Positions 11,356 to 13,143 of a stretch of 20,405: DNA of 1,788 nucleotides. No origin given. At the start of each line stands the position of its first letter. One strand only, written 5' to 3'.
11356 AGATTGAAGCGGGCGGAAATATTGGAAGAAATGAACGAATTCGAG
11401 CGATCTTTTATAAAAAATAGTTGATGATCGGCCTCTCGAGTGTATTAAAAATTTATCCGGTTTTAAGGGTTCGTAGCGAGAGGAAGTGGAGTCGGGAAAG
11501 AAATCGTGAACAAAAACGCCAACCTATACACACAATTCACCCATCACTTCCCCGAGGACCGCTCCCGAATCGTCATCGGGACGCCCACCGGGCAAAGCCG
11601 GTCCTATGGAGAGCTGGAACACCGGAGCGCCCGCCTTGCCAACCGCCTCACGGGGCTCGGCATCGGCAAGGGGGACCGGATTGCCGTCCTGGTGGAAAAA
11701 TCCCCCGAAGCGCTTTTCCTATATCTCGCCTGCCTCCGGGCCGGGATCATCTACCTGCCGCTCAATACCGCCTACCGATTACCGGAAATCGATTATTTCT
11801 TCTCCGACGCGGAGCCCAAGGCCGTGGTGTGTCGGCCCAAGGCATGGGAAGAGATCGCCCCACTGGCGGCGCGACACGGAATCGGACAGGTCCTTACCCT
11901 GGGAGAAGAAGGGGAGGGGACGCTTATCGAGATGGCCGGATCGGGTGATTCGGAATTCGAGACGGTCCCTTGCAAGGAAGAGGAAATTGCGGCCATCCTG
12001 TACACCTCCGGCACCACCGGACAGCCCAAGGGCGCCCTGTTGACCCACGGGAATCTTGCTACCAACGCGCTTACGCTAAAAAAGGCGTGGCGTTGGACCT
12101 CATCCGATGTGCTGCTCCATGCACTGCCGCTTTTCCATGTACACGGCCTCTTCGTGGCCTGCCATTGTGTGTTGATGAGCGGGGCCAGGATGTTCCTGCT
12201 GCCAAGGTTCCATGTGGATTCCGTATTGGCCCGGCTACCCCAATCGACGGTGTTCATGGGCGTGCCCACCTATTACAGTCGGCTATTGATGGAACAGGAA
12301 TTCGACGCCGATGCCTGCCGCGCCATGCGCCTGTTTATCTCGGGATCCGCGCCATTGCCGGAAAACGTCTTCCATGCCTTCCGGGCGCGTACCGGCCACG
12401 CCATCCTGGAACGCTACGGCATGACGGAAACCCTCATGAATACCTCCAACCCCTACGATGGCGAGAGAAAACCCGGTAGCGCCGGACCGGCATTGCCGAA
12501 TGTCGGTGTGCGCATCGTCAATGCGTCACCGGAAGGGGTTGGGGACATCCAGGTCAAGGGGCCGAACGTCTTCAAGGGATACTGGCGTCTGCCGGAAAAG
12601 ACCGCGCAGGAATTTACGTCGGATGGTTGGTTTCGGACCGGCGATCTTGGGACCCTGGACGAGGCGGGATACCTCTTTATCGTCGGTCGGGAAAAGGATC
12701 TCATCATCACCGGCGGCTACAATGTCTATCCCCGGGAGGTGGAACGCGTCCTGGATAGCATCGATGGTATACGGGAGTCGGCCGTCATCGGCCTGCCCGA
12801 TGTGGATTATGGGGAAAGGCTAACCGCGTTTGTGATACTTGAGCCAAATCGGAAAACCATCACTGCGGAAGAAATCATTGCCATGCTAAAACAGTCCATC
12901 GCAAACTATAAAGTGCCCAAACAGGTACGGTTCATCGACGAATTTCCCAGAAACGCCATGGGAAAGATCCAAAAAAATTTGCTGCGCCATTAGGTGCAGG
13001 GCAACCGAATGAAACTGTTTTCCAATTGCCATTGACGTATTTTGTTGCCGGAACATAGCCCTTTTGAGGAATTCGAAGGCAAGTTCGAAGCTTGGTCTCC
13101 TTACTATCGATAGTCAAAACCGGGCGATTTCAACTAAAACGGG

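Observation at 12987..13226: Textbook MITE with 10-bp target-site duplication inserted at the stop codon of the acyl-CoA synthetase, upstream of aprBA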

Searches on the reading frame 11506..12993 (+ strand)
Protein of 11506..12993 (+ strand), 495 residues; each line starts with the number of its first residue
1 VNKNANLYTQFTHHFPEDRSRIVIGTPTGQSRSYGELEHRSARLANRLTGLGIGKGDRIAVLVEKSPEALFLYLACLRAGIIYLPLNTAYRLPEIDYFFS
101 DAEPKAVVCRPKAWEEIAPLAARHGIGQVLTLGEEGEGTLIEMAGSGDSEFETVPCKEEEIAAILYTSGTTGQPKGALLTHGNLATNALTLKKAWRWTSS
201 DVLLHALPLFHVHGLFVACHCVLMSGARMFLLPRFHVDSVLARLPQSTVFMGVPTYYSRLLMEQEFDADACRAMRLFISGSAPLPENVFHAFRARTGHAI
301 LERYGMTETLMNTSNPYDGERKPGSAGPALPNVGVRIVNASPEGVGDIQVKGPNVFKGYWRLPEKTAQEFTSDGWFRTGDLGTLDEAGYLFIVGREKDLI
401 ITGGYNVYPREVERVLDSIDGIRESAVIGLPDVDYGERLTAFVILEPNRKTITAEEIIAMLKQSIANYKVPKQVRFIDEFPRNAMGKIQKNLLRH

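Call 6: search_protein_families(library=pfam, proteins=[window:11506-12993:+])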
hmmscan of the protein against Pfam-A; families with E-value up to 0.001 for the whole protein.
window:11506-12993:+ (495 aa): 2 families
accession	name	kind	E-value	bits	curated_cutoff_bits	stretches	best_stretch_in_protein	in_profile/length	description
PF00501.34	AMP-binding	-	1.9e-84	284.1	29.9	1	23-360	15-384/384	AMP-binding enzyme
PF13193.12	AMP-binding_C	-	1.4e-16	61.6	24.5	1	411-487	1-76/76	AMP-binding enzyme C-terminal domain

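Call 16: find_encoding_contigs(protein=window:11506-12993:+, flank=6000, max_places=10)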
Protein window:11506-12993:+ (495 aa): 15 contigs read that carry it; 6 places shown.
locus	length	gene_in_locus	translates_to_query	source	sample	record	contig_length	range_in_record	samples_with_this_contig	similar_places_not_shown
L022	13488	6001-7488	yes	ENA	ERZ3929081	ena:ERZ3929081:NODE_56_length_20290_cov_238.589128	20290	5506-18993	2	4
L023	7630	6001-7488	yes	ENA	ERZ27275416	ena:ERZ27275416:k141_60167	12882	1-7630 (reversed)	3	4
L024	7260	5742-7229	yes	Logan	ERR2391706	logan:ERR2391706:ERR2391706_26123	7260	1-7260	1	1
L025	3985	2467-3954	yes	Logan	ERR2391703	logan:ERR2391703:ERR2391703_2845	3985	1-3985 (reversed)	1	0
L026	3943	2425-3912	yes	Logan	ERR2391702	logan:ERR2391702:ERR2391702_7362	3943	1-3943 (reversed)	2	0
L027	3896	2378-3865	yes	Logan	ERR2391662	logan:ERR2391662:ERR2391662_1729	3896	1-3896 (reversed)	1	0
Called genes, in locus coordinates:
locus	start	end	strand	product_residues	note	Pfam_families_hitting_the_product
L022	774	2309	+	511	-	PF01145:Band_7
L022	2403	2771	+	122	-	-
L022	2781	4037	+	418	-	PF14362:DUF4407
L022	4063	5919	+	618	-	PF00515:TPR_1 (weak), PF07719:TPR_2 (weak)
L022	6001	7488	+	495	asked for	PF00501:AMP-binding, PF13193:AMP-binding_C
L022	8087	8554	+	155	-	PF12838:Fer4_7, PF13187:Fer4_9 (weak), PF00037:Fer4 (weak), PF12139:APS-reductase_C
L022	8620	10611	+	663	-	PF00890:FAD_binding_2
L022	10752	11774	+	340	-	PF00586:AIRS, PF02769:AIRS_C (weak)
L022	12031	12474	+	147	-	-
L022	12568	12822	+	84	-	-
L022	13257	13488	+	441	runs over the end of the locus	PF00483:NTP_transferase, PF12804:NTP_transf_3 (faint), PF24894:Hexapep_GlmU, PF25247:LbH_GLGC (faint)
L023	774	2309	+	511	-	PF01145:Band_7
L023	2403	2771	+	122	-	-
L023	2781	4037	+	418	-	PF14362:DUF4407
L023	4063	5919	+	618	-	PF00515:TPR_1 (weak), PF07719:TPR_2 (weak)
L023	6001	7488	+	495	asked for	PF00501:AMP-binding, PF13193:AMP-binding_C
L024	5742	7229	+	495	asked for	PF00501:AMP-binding, PF13193:AMP-binding_C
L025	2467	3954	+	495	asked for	PF00501:AMP-binding, PF13193:AMP-binding_C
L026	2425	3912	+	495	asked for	PF00501:AMP-binding, PF13193:AMP-binding_C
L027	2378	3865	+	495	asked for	PF00501:AMP-binding, PF13193:AMP-binding_C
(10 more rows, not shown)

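Call 28: find_homologous_proteins(query=window:11506-12993:+, max_evalue=1e-50)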
Query window:11506-12993:+ (495 aa): 8000 proteins with E <= 1e-50 among 8000 candidates; the best 120 are listed.
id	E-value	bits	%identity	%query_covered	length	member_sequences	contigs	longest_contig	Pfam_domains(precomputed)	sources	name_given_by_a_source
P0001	0.0e+0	1137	100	100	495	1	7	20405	PF00501.35,PF13193.13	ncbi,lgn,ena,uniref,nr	uniref:Malonyl-CoA/methylmalonyl-CoA synthetase n=1 Tax=Candidatus Kentrum eta TaxID=2126337 RepID=A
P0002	5.0e-248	842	76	99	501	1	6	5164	PF00501.35,PF13193.13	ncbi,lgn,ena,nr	ncbi:MAG: malonyl-CoA/methylmalonyl-CoA synthetase [Candidatus Kentron sp. G]|nr:MAG: malonyl-CoA/me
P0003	3.2e-246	836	75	99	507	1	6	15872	PF00501.35,PF13193.13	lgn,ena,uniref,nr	uniref:Malonyl-CoA/methylmalonyl-CoA synthetase n=1 Tax=Candidatus Kentrum sp. FM TaxID=2126340 RepI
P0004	3.8e-246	835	76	99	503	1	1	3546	PF00501.35,PF13193.13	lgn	-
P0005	2.2e-245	833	74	99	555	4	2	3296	PF00501.35,PF13193.13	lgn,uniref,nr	uniref:Malonyl-CoA/methylmalonyl-CoA synthetase n=1 Tax=Candidatus Kentrum sp. TUN TaxID=2126343 Rep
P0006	9.0e-242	821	73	100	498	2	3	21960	PF00501.35,PF13193.13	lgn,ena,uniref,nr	uniref:Malonyl-CoA/methylmalonyl-CoA synthetase n=1 Tax=Candidatus Kentrum sp. DK TaxID=2126562 RepI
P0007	3.5e-239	812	72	99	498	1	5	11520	PF00501.35,PF13193.13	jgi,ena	-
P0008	9.8e-236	801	71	99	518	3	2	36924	PF00501.35,PF13193.13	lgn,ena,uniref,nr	uniref:Malonyl-CoA/methylmalonyl-CoA synthetase n=1 Tax=Candidatus Kentrum sp. LFY TaxID=2126342 Rep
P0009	1.3e-230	784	70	99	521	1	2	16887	PF00501.35,PF13193.13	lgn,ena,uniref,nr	uniref:Malonyl-CoA/methylmalonyl-CoA synthetase n=1 Tax=Candidatus Kentrum sp. FW TaxID=2126338 RepI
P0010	3.6e-229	779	71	99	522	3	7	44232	PF00501.35,PF13193.13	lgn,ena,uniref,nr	uniref:Malonyl-CoA/methylmalonyl-CoA synthetase n=1 Tax=Candidatus Kentrum sp. SD TaxID=2126332 RepI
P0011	1.1e-226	771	70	99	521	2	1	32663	PF00501.35,PF13193.13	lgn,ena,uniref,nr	uniref:Malonyl-CoA/methylmalonyl-CoA synthetase n=1 Tax=Candidatus Kentrum sp. FW TaxID=2126338 RepI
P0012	3.8e-226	769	68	100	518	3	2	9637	PF00501.35,PF13193.13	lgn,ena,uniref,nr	uniref:Malonyl-CoA/methylmalonyl-CoA synthetase n=1 Tax=Candidatus Kentrum sp. LPFa TaxID=2126335 Re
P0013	2.3e-224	764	67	99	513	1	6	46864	PF00501.35,PF13193.13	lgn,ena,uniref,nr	uniref:Malonyl-CoA/methylmalonyl-CoA synthetase n=1 Tax=Candidatus Kentrum sp. MB TaxID=2138164 RepI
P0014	3.0e-224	763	68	100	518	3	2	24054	PF00501.35,PF13193.13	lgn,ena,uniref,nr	uniref:Malonyl-CoA/methylmalonyl-CoA synthetase n=1 Tax=Candidatus Kentrum sp. TC TaxID=2126339 RepI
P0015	6.1e-200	683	60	99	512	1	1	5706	PF00501.35,PF13193.13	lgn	-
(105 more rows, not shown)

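Call 29: find_encoding_contigs(protein=P0002, flank=4000, max_places=4)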
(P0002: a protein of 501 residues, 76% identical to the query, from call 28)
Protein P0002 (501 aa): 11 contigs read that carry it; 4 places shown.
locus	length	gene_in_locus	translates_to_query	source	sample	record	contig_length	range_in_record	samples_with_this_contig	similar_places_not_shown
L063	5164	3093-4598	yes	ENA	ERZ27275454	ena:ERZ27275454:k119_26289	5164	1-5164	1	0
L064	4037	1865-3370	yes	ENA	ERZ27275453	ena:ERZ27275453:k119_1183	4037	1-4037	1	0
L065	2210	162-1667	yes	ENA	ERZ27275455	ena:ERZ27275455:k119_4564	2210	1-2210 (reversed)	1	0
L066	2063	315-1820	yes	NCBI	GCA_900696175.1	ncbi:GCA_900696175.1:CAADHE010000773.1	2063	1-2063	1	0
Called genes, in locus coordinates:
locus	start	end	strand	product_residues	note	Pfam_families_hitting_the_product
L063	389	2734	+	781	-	PF13089:PP_kinase_N, PF02503:PP_kinase, PF17941:PP_kinase_C_1, PF13091:PLDc_2 (weak), PF13090:PP_kinase_C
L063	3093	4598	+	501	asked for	PF00501:AMP-binding, PF13193:AMP-binding_C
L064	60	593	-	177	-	PF00589:Phage_integrase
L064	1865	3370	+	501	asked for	PF00501:AMP-binding, PF13193:AMP-binding_C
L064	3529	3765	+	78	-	-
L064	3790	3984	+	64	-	-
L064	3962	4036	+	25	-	?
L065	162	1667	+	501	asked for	PF00501:AMP-binding, PF13193:AMP-binding_C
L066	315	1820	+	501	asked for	PF00501:AMP-binding, PF13193:AMP-binding_C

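Call 30: find_encoding_contigs(protein=P0003, flank=4000, max_places=3)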
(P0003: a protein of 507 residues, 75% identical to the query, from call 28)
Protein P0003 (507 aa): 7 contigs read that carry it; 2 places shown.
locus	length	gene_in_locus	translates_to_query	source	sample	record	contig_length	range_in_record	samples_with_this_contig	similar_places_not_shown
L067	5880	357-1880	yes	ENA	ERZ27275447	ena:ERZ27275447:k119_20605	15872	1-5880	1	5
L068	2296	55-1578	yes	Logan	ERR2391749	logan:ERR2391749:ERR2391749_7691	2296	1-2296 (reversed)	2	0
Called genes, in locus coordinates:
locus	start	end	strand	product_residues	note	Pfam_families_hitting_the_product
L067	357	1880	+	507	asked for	PF00501:AMP-binding, PF13193:AMP-binding_C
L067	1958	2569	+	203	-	PF01725:Ham1p_like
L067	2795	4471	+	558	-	PF05935:Arylsulfotrans, PF14269:Arylsulfotran_2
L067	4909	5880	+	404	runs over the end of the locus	PF02636:Methyltransf_28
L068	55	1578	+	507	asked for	PF00501:AMP-binding, PF13193:AMP-binding_C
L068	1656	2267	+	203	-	PF01725:Ham1p_like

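Call 31: find_encoding_contigs(protein=P0006, flank=4000, max_places=3)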
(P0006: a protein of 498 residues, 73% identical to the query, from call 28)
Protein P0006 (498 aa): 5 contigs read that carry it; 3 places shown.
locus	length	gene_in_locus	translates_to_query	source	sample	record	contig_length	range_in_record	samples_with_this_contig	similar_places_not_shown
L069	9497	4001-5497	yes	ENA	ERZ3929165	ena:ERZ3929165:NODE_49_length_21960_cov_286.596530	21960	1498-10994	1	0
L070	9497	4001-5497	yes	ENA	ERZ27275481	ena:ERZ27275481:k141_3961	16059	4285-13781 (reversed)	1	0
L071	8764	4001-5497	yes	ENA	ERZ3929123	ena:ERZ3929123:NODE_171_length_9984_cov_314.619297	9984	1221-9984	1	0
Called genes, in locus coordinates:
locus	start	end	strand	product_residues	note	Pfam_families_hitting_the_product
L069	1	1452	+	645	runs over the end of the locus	PF21305:type_II_gspD_N0, PF03958:Secretin_N, PF00263:Secretin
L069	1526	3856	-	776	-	PF13089:PP_kinase_N, PF02503:PP_kinase, PF17941:PP_kinase_C_1, PF13091:PLDc_2 (weak), PF13090:PP_kinase_C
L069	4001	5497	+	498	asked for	PF00501:AMP-binding, PF13193:AMP-binding_C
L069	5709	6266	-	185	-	PF02643:DUF192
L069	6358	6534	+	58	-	-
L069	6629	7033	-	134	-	-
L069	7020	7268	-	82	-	-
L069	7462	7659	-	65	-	-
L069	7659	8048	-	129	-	PF13884:Peptidase_S74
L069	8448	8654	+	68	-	-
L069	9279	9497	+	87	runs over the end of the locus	-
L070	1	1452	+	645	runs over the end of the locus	PF21305:type_II_gspD_N0, PF03958:Secretin_N, PF00263:Secretin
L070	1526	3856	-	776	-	PF13089:PP_kinase_N, PF02503:PP_kinase, PF17941:PP_kinase_C_1, PF13091:PLDc_2 (weak), PF13090:PP_kinase_C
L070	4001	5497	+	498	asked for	PF00501:AMP-binding, PF13193:AMP-binding_C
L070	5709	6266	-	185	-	PF02643:DUF192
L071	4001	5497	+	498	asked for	PF00501:AMP-binding, PF13193:AMP-binding_C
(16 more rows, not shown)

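Call 74: find_encoding_contigs(protein=P0007, flank=10000, max_places=6)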
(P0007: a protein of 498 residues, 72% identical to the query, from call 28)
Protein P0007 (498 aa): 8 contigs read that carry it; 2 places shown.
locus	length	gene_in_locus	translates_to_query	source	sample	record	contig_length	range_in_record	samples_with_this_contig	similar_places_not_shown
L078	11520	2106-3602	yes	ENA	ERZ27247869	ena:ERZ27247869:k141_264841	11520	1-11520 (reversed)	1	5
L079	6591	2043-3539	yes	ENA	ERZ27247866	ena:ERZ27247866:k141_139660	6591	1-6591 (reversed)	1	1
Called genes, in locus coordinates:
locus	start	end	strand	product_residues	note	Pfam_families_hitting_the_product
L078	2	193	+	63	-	?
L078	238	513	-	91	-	-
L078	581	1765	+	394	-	PF14306:PUA_2, PF01747:ATP-sulfurylase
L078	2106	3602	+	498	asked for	PF00501:AMP-binding, PF13193:AMP-binding_C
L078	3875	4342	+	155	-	PF12838:Fer4_7, PF13187:Fer4_9 (weak), PF00037:Fer4 (weak), PF12139:APS-reductase_C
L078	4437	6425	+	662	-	PF00890:FAD_binding_2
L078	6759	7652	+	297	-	PF03692:CxxCxxCC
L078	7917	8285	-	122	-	-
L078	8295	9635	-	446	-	PF01523:PmbA_TldD_1st, PF19290:PmbA_TldD_2nd, PF19289:PmbA_TldD_3rd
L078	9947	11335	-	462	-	PF02878:PGM_PMM_I, PF02879:PGM_PMM_II, PF02880:PGM_PMM_III, PF00408:PGM_PMM_IV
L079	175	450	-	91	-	-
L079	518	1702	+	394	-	PF14306:PUA_2, PF01747:ATP-sulfurylase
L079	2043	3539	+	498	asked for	PF00501:AMP-binding, PF13193:AMP-binding_C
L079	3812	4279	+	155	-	PF12838:Fer4_7, PF13187:Fer4_9 (weak), PF00037:Fer4 (weak), PF12139:APS-reductase_C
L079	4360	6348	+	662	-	PF00890:FAD_binding_2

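Call 75: find_encoding_contigs(protein=P0013, flank=10000, max_places=6)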
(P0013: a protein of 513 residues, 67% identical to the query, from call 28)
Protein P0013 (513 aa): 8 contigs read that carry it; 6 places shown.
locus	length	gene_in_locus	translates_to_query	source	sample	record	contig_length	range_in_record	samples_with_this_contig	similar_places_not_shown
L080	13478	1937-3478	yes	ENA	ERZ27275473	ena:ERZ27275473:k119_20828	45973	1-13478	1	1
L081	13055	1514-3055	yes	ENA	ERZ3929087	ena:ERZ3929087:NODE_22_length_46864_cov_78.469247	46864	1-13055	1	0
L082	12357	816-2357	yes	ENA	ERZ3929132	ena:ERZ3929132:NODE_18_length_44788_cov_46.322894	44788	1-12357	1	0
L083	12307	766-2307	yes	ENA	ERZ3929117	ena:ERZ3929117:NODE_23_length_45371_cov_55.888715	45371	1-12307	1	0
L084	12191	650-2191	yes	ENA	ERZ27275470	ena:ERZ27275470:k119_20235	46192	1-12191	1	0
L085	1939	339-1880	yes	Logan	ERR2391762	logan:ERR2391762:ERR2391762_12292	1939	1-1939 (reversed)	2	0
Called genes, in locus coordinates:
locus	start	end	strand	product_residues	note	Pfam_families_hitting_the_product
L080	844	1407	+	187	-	-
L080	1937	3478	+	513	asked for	PF00501:AMP-binding, PF13193:AMP-binding_C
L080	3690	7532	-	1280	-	PF05762:VWA_CoxE (weak), PF00092:VWA, PF13519:VWA_2, PF13809:Tubulin_2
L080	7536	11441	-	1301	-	PF00092:VWA, PF13519:VWA_2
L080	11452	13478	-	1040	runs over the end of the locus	PF13809:Tubulin_2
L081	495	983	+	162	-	-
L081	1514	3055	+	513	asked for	PF00501:AMP-binding, PF13193:AMP-binding_C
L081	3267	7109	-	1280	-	PF05762:VWA_CoxE (weak), PF00092:VWA, PF13519:VWA_2, PF13809:Tubulin_2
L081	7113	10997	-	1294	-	PF00092:VWA, PF13519:VWA_2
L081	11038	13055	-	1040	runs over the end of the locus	PF13809:Tubulin_2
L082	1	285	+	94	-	?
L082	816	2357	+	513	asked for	PF00501:AMP-binding, PF13193:AMP-binding_C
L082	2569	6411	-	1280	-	PF05762:VWA_CoxE (weak), PF00092:VWA, PF13519:VWA_2, PF13809:Tubulin_2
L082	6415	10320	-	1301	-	PF00092:VWA, PF13519:VWA_2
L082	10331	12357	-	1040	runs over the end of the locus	PF13809:Tubulin_2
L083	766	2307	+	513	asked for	PF00501:AMP-binding, PF13193:AMP-binding_C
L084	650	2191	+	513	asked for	PF00501:AMP-binding, PF13193:AMP-binding_C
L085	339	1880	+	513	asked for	PF00501:AMP-binding, PF13193:AMP-binding_C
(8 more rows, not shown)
